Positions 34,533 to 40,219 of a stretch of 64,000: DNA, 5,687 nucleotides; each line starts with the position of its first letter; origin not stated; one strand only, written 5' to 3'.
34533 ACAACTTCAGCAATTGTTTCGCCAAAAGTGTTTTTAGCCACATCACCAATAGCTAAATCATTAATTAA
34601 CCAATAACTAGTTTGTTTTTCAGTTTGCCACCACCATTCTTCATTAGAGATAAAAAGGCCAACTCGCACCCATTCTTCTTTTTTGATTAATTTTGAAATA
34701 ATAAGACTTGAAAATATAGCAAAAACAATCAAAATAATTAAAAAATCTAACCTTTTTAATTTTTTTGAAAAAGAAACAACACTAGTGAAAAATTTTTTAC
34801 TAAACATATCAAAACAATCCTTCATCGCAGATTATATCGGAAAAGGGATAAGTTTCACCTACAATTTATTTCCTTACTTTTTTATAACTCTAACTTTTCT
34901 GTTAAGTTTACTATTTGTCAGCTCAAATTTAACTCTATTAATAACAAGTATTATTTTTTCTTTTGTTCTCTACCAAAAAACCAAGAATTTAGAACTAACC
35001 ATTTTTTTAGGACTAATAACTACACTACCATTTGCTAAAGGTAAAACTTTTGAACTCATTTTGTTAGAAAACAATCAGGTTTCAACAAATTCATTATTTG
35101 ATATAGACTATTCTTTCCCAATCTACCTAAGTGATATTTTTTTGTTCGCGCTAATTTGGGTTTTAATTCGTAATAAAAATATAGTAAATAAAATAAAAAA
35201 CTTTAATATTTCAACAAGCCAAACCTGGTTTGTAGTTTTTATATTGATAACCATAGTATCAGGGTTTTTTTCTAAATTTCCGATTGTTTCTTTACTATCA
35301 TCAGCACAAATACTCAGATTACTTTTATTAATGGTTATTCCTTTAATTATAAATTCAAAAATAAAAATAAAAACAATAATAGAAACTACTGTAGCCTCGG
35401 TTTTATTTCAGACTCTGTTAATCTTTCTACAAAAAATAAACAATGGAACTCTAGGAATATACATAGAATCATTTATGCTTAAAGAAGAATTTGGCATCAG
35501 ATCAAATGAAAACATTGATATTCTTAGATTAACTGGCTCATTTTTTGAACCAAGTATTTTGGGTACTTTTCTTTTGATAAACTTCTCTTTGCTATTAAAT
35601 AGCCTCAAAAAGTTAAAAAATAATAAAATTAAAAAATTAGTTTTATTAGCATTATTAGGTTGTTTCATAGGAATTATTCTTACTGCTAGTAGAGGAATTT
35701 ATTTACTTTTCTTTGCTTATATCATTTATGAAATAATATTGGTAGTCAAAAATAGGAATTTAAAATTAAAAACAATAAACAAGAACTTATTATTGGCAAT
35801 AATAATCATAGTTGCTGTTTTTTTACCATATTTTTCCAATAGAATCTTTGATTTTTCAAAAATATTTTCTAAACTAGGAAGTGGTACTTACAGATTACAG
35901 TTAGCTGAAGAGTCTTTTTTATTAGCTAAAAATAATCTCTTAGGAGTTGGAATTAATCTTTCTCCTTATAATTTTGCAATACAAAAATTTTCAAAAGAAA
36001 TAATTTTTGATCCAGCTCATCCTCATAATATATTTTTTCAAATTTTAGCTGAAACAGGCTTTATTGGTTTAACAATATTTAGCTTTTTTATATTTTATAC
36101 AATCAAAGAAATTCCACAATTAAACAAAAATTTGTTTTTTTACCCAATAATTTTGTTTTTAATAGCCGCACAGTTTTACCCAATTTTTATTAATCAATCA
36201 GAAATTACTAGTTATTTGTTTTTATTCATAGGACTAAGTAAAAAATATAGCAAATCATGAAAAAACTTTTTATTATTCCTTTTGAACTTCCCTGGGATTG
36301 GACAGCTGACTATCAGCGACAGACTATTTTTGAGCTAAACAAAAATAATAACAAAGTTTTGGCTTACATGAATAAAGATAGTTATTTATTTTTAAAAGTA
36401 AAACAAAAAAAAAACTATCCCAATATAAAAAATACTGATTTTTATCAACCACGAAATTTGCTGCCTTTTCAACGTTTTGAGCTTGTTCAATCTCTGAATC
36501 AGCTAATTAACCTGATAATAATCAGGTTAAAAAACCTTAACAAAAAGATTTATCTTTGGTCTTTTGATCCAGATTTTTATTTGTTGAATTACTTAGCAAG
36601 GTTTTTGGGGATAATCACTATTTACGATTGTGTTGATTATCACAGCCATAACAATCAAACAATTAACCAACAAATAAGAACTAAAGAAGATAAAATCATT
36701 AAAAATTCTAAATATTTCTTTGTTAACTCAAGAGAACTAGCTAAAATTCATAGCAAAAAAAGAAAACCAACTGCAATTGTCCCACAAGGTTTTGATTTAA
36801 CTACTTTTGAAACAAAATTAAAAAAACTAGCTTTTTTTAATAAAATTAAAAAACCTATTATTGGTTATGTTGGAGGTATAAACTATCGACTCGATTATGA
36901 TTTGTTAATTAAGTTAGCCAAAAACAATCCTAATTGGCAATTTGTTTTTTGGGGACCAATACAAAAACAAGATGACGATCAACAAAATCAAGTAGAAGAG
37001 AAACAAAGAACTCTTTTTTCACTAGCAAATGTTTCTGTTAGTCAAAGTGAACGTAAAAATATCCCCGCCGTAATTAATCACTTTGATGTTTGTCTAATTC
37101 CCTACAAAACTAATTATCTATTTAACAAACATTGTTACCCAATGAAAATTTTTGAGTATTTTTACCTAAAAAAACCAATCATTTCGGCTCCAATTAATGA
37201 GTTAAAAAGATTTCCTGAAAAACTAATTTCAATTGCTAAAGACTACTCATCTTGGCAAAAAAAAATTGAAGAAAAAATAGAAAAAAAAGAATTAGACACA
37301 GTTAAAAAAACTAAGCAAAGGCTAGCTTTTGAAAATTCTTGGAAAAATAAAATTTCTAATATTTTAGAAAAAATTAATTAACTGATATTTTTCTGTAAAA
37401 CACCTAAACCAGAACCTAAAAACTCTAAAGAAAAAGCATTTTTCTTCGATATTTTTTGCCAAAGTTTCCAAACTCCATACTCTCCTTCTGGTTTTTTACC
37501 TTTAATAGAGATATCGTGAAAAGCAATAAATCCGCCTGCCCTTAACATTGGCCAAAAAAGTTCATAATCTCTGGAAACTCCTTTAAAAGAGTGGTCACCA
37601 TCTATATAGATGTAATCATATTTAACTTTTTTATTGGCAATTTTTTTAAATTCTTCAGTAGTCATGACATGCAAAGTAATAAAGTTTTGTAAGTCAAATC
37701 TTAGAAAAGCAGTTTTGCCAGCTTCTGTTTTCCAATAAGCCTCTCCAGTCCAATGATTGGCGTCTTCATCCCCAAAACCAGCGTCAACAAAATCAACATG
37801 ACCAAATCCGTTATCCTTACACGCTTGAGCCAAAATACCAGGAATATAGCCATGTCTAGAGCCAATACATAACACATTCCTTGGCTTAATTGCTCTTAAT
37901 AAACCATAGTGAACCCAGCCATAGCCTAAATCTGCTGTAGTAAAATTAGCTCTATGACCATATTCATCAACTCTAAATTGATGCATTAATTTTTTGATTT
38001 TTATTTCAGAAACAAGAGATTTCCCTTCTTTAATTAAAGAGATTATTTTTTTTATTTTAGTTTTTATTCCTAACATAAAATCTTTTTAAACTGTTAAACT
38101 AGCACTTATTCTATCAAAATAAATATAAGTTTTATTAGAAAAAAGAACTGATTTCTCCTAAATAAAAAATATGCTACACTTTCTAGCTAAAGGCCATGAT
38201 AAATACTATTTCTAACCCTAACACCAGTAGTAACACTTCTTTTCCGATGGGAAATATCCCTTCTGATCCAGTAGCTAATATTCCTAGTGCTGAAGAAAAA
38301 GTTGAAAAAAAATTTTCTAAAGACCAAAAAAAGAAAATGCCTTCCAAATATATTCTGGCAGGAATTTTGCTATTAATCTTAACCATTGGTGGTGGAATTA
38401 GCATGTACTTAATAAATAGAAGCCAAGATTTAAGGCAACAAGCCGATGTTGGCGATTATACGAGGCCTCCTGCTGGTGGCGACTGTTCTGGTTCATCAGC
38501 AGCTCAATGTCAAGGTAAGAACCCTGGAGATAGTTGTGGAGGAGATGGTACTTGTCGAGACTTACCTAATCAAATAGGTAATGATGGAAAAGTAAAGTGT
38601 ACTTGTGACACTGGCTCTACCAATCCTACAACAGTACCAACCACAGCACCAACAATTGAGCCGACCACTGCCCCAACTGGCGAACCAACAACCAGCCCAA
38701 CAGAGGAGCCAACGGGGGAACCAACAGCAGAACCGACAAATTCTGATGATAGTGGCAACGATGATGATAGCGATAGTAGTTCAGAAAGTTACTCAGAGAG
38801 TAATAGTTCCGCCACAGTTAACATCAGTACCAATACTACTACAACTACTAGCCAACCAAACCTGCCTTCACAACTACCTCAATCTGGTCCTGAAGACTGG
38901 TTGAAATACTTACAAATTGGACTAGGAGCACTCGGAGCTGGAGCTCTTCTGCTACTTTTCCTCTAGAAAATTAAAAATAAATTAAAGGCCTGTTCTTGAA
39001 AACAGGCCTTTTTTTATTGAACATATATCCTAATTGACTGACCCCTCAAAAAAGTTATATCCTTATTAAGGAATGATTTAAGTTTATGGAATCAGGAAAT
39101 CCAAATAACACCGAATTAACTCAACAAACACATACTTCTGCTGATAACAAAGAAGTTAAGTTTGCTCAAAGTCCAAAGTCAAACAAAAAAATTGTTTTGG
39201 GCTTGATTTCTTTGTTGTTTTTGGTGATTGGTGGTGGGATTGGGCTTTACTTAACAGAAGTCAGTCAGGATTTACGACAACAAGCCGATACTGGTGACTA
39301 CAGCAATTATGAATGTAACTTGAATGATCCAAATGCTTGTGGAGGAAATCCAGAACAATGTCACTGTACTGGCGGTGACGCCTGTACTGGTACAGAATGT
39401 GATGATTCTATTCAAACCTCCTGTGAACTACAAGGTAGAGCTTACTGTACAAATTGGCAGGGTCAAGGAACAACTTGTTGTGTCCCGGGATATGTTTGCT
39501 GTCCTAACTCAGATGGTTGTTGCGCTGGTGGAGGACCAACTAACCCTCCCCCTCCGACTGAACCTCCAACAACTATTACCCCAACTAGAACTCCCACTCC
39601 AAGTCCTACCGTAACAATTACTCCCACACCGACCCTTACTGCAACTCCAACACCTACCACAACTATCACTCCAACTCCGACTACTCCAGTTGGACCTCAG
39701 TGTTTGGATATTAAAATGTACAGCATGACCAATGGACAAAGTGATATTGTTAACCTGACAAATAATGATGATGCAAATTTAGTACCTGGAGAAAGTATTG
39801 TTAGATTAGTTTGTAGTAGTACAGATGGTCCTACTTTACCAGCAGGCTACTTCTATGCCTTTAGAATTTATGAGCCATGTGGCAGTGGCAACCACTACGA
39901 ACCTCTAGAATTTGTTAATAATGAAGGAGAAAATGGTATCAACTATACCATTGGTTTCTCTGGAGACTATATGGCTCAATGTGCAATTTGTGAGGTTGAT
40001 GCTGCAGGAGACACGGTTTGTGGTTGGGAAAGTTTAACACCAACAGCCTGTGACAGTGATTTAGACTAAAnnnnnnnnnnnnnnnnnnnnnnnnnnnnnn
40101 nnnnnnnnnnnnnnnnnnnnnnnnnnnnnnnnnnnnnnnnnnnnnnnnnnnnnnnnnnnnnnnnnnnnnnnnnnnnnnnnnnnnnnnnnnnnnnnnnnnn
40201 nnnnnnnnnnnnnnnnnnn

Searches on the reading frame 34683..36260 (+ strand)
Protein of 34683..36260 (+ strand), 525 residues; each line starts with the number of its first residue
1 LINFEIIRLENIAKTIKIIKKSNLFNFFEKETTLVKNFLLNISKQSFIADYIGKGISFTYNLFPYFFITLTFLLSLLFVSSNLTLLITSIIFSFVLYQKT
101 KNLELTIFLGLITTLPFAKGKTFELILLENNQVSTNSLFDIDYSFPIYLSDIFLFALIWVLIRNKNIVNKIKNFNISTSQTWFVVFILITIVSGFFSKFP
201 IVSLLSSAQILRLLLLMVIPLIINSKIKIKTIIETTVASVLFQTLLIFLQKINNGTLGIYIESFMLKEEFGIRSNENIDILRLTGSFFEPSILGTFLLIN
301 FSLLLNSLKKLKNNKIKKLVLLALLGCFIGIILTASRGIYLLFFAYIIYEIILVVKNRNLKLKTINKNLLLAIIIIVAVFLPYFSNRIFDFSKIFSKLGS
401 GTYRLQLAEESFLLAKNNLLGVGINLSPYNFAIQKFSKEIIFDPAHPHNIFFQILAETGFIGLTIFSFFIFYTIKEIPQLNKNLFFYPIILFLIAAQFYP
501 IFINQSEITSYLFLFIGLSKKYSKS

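Call 4: search_protein_families(library=pfam, proteins=[window:34683-36260:+], max_evalue=0.01)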
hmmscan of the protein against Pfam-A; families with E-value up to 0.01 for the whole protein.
window:34683-36260:+ (525 aa): 1 family
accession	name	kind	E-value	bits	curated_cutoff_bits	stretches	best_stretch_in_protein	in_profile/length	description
PF04932.20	Wzy_C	-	2.2e-20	73.4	31.7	1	323-466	2-148/149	O-Antigen ligase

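Call 7: search_protein_families(library=ncbifam, proteins=[window:34683-36260:+], max_evalue=0.1)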
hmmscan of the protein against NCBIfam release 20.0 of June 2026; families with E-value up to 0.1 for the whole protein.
window:34683-36260:+ (525 aa): 3 families
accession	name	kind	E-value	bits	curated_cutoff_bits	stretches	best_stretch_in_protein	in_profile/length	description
TIGR03097.1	PEP_O_lig_1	hypoth_equivalog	1.2e-13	50.7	188.1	1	305-483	181-354/408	putative O-glycosylation ligase, exosortase A system-associated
TIGR00947.1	2A73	equivalog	7.6e-06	25.2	366.4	1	156-476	49-364/425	IctB family putative bicarbonate transporter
NF058641.1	TfpM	equivalog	0.0011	18.1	600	1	310-520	160-356/421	O-linking oligosaccharyltransferase TfpM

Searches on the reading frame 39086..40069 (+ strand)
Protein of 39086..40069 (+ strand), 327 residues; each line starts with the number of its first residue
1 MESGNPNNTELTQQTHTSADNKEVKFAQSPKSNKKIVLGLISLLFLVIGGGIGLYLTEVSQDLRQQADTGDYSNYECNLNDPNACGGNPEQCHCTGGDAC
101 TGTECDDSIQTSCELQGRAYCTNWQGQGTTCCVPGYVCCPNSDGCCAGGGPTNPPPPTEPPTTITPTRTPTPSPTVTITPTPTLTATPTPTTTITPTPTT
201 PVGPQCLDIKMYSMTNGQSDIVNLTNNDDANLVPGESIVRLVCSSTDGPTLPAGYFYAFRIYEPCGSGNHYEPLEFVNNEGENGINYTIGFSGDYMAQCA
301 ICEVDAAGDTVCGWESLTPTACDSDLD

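Call 5: search_protein_families(library=pfam, proteins=[window:39086-40069:+], max_evalue=0.01)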
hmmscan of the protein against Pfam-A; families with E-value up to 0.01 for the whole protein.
window:39086-40069:+ (327 aa): 0 families

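Call 7: search_protein_families(library=ncbifam, proteins=[window:39086-40069:+], max_evalue=0.1)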
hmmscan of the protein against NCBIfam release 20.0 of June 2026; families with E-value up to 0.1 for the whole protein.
window:39086-40069:+ (327 aa): 1 family
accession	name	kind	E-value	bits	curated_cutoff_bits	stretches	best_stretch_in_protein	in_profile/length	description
NF004285.1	PRK05696.1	equivalog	0.095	12.5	179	0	21-72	4-56/171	flagellar basal body-associated protein FliL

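Call 55: find_homologous_proteins(query=window:39086-40069:+, max_evalue=0.001)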
Query window:39086-40069:+ (327 aa): 22 proteins with E <= 0.001 among 8000 candidates.
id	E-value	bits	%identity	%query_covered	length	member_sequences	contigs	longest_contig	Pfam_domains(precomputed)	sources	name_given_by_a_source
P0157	5.7e-193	659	84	100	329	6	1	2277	-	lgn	-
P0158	1.1e-128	447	73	39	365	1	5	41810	-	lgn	-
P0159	3.2e-115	403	66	37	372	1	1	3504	-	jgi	jgi:hypothetical protein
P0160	1.3e-104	368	46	99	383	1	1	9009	-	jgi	-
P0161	2.5e-85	305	56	83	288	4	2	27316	-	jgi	-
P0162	9.7e-82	293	51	89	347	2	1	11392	-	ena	-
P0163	2.8e-67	245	40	83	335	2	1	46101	-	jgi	jgi:hypothetical protein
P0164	2.6e-66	242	46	90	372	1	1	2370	-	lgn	-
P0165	3.9e-66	242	43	98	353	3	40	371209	-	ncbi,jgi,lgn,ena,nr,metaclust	ncbi:MAG: hypothetical protein COU63_05080 [Candidatus Pacebacteria bacterium CG10_big_fil_rev_8_21_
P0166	1.0e-65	240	69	39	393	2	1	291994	-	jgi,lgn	-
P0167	5.4e-65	238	63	39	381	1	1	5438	-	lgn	-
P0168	7.6e-65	237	67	39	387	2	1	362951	-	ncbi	-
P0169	3.0e-62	229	62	42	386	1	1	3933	-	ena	-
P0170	4.9e-20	90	60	17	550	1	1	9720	-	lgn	-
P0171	8.3e-14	70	35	38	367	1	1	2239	-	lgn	-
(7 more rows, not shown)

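Call 56: find_encoding_contigs(protein=P0165, flank=10000, max_places=1)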
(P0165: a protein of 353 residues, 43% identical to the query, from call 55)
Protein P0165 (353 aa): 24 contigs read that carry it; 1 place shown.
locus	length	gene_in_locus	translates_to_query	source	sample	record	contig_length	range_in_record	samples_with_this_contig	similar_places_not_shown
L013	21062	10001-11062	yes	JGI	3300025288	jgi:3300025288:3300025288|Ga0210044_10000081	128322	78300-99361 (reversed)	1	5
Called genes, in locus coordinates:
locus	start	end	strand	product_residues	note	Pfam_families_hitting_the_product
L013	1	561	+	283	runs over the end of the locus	PF08241:Methyltransf_11, PF13649:Methyltransf_25, PF13847:Methyltransf_31, PF08242:Methyltransf_12 (weak)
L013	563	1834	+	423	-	-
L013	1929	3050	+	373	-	PF00478:IMPDH, PF03060:NMO, PF01070:FMN_dh (weak)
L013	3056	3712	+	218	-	PF00702:Hydrolase (faint), PF13419:HAD_2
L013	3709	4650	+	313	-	PF01156:IU_nuc_hydro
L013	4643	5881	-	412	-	-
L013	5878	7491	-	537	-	PF02310:B12-binding, PF04055:Radical_SAM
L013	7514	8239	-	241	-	PF00005:ABC_tran, PF13304:AAA_21 (weak)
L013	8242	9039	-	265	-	PF01061:ABC2_membrane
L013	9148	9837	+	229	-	PF04886:PT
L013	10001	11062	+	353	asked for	-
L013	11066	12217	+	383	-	-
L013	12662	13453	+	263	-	PF25989:YknX_C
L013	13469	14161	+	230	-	PF00005:ABC_tran, PF02463:SMC_N (faint), PF13304:AAA_21 (faint)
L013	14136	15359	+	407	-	PF12704:MacB_PCD, PF02687:FtsX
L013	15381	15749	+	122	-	-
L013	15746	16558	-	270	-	PF00696:AA_kinase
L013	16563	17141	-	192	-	-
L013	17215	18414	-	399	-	PF07690:MFS_1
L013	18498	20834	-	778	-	PF26449:DUF8128, PF01935:DUF87, PF10412:TrwB_AAD_bind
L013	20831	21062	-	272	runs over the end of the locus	-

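Call 57: find_encoding_contigs(protein=P0166, flank=10000, max_places=1)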
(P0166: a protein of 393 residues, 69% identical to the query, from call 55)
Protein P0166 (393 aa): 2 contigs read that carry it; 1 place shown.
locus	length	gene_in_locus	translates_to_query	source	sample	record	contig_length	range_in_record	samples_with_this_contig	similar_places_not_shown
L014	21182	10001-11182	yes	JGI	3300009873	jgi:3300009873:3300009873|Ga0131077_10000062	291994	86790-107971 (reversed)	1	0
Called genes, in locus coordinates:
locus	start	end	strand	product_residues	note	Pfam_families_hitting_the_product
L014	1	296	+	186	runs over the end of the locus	-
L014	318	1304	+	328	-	PF06508:QueC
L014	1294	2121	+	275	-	PF13578:Methyltransf_24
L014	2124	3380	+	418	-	PF00282:Pyridoxal_deC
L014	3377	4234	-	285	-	-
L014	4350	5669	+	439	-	PF04932:Wzy_C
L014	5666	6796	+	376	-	PF00534:Glycos_transf_1 (weak), PF13692:Glyco_trans_1_4 (weak)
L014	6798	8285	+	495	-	-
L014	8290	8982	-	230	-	PF13578:Methyltransf_24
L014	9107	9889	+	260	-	-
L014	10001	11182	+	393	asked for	-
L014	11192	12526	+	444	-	-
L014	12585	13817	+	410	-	-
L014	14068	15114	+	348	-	PF25967:RND-MFP_C (faint), PF25989:YknX_C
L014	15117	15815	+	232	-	PF02463:SMC_N (weak), PF00005:ABC_tran, PF13304:AAA_21 (faint)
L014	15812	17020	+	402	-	PF12704:MacB_PCD, PF02687:FtsX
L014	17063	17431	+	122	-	-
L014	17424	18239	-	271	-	PF00696:AA_kinase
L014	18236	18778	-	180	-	-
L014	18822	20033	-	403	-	PF07690:MFS_1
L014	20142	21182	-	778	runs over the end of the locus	PF26449:DUF8128, PF01935:DUF87, PF10412:TrwB_AAD_bind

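Call 58: find_encoding_contigs(protein=P0168, flank=10000, max_places=1)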
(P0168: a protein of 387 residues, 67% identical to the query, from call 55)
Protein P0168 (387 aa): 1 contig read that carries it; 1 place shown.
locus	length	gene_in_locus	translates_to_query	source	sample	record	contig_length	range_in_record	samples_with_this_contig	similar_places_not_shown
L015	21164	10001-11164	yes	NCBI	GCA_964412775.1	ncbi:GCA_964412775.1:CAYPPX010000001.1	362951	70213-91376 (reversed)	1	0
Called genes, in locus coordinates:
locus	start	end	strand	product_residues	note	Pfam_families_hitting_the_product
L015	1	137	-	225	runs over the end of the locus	PF13578:Methyltransf_24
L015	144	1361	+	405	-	PF00278:Orn_DAP_Arg_deC (weak), PF02784:Orn_Arg_deC_N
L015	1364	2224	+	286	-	PF13847:Methyltransf_31, PF08241:Methyltransf_11, PF13649:Methyltransf_25, PF08242:Methyltransf_12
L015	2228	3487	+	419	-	-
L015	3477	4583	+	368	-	PF00478:IMPDH, PF01070:FMN_dh, PF03060:NMO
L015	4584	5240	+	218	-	PF00702:Hydrolase, PF13419:HAD_2, PF13242:Hydrolase_like (weak)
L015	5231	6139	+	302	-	PF01156:IU_nuc_hydro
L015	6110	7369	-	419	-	-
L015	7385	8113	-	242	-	PF00005:ABC_tran, PF13304:AAA_21 (faint)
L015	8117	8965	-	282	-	PF01061:ABC2_membrane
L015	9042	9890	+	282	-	PF04886:PT (faint)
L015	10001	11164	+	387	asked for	-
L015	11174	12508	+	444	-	-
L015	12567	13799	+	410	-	-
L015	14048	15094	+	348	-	PF25967:RND-MFP_C (weak), PF25989:YknX_C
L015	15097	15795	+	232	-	PF02463:SMC_N (weak), PF00005:ABC_tran, PF13304:AAA_21 (faint)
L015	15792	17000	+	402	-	PF12704:MacB_PCD, PF02687:FtsX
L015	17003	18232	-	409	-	PF13672:PP2C_2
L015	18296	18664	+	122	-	-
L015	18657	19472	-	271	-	PF00696:AA_kinase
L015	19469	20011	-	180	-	-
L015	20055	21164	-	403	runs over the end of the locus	PF07690:MFS_1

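Call 59: find_encoding_contigs(protein=P0163, flank=10000, max_places=1)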
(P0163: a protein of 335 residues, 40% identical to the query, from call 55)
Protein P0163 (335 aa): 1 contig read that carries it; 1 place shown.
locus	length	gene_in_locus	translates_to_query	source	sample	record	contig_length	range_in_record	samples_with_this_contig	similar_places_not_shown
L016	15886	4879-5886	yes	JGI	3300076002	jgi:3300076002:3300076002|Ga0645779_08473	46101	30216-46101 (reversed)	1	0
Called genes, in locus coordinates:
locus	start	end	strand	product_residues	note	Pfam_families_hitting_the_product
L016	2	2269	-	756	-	?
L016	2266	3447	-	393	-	PF01041:DegT_DnrJ_EryC1, PF00155:Aminotran_1_2, PF00266:Aminotran_5 (weak), PF01053:Cys_Met_Meta_PP (weak), PF01212:Beta_elim_lyase (faint)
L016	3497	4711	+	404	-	-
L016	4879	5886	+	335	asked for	-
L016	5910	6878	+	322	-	-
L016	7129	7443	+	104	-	-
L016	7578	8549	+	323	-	-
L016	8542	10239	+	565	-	-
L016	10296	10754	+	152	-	-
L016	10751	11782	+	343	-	PF25990:Beta-barrel_YknX (weak), PF25967:RND-MFP_C (weak), PF25989:YknX_C (weak)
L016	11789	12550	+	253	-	PF02463:SMC_N (faint), PF00005:ABC_tran, PF13304:AAA_21 (faint)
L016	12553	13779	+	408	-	PF12704:MacB_PCD, PF02687:FtsX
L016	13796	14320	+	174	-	-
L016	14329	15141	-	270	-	PF00696:AA_kinase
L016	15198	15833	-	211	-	-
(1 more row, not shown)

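Call 70: search_protein_families(library=ncbifam, proteins=[L014:6798-8285:+], max_evalue=0.001)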
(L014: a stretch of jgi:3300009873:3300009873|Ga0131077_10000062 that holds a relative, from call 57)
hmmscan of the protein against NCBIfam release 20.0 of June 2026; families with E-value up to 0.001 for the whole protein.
L014:6798-8285:+ (495 aa): 0 families

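Call 93: predict_structure(alignment_id=A5)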
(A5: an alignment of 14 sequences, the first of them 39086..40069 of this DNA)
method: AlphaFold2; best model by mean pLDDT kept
length: 327 residues; sequences in the alignment: 14
mean_pLDDT: 63.9   pTM: 0.40
mean pLDDT of the five models: 63.9, 62.8, 62.7, 60.5, 58.6
residues with pLDDT >= 90: 45; 70-90: 89; 50-70: 84; < 50: 109
segments of 3 or more residues with pLDDT < 50: 1-33, 61-75, 96-104, 151-173, 175-200
pLDDT, mean of each block of 10 residues (from residue 1): 31 32 38 58 81 68 39 47 64 54 54 70 61 63 58 41 41 41 40 43 78 67 70 87 83 91 91 92 90 89 91 85 74
secondary structure, 60 per line:
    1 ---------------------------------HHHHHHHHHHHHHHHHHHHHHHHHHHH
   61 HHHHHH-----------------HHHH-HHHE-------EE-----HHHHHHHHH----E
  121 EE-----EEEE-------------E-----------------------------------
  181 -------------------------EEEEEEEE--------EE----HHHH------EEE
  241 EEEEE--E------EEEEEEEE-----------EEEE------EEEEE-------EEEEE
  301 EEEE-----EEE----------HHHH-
elements in order: H34-66 H84-87 H107-115 E120-122 E128-131 E206-213 H228-231 E238-245 E255-262 E274-277 E284-288 E296-304 E310-312 H323-326

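Call 95: fold_search(model_id=the predicted structure, library=pdb)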
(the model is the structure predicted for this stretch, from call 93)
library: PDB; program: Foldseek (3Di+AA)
matches with E <= 10: 994; with E <= 0.001: 0
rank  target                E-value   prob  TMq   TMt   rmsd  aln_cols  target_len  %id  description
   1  8dkb_C                1.4e-02  0.92  0.18  0.36   9.3       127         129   10  Crystal Structure of human YEATS4 in complex with Pfizer small molecule compound 3b (released 2023-01-11)
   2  5xtz_C                2.0e-02  0.94  0.19  0.37   9.3       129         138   11  Crystal structure of GAS41 YEATS bound to H3K27ac peptide (released 2018-06-27)
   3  5vna_C                2.2e-02  0.89  0.18  0.38   9.9       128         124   12  Crystal structure of human YEATS domain (released 2018-09-05)
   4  5vnb_A                2.3e-02  0.89  0.18  0.36   9.6       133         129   10  YEATS in complex with histone H3 (released 2018-09-05)
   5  9x8u_B                2.5e-02  0.85  0.18  0.36   9.3       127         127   10  Crystal structure of the human GAS41 YEATS domain in complex with an acetylated YFV capsid peptide (K8ac) (released 2025-11-26)
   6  6pal_A                2.6e-02  0.90  0.17  0.14   8.2       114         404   18  Bacteroides uniformis endo-laminarinase BuGH158 from the beta(1,3)-glucan utilization locus (released 2020-04-01)
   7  8pn5_E                2.6e-02  0.85  0.15  0.14   5.9        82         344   20  Crystal structure of the HC7-Glu200Ala mutant complexed to a triglycopeptide (released 2024-03-06)
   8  8dkb_E                2.9e-02  0.90  0.19  0.39   8.8       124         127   12  Crystal Structure of human YEATS4 in complex with Pfizer small molecule compound 3b (released 2023-01-11)
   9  5vna_D                2.9e-02  0.87  0.19  0.38   9.2       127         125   10  Crystal structure of human YEATS domain (released 2018-09-05)
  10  9x8s_A                3.3e-02  0.84  0.18  0.36   9.4       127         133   10  Crystal structure of the human GAS41 YEATS domain in complex with an acetylated YFV capsid peptide (K4ac) (released 2025-11-26)
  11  6pal_B                3.5e-02  0.85  0.17  0.14   8.4       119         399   16  Bacteroides uniformis endo-laminarinase BuGH158 from the beta(1,3)-glucan utilization locus (released 2020-04-01)
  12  8pn5_B                3.7e-02  0.87  0.18  0.17   6.0       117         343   17  Crystal structure of the HC7-Glu200Ala mutant complexed to a triglycopeptide (released 2024-03-06)
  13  8dkb_A                3.7e-02  0.80  0.18  0.36   9.0       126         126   11  Crystal Structure of human YEATS4 in complex with Pfizer small molecule compound 3b (released 2023-01-11)
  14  6cpd_A                3.9e-02  0.84  0.20  0.39   6.4       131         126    8  Crystal structure of PmoD soluble domain from Methylocystis sp. ATCC 49242 (Rockwell) (released 2018-10-31)
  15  8dkb_H                4.4e-02  0.85  0.19  0.39   9.2       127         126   12  Crystal Structure of human YEATS4 in complex with Pfizer small molecule compound 3b (released 2023-01-11)
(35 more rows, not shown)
